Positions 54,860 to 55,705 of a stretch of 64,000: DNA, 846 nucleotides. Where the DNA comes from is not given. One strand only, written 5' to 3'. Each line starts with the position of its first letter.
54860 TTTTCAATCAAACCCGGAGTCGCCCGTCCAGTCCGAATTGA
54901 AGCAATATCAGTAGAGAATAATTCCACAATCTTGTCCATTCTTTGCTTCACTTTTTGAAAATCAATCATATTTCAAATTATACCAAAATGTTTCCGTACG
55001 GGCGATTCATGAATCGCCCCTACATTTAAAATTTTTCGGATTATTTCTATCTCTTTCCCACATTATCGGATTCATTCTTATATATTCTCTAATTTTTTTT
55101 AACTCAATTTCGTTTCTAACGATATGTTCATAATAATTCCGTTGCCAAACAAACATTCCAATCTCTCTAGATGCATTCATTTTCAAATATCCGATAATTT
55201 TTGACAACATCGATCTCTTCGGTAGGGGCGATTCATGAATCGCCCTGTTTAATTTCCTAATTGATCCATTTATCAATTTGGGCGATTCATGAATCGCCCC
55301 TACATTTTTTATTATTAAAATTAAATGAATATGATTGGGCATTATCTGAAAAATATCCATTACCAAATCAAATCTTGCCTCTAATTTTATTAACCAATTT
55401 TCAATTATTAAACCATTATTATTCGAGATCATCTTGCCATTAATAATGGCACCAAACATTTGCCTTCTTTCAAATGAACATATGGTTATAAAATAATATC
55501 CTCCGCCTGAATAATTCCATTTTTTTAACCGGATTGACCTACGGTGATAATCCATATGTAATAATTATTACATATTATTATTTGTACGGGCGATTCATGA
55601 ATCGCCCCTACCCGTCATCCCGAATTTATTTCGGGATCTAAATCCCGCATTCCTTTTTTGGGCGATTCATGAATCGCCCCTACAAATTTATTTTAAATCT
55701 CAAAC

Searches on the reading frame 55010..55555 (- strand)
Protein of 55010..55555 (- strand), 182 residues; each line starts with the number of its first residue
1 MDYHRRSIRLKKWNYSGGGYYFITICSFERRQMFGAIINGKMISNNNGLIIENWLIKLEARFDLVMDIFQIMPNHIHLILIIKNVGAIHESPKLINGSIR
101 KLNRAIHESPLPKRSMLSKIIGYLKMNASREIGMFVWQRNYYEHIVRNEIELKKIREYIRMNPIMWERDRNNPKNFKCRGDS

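Call 83: search_protein_families(library=ncbifam, proteins=[window:55010-55555:-], max_evalue=0.01)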
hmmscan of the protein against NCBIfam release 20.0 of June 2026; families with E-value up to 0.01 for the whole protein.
seq(182 aa): 1 family
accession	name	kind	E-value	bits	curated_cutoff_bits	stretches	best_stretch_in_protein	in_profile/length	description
NF047646.1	REP_Tyr_transpos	equivalog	2.2e-13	50.3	80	1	15-164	6-132/146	REP-associated tyrosine transposase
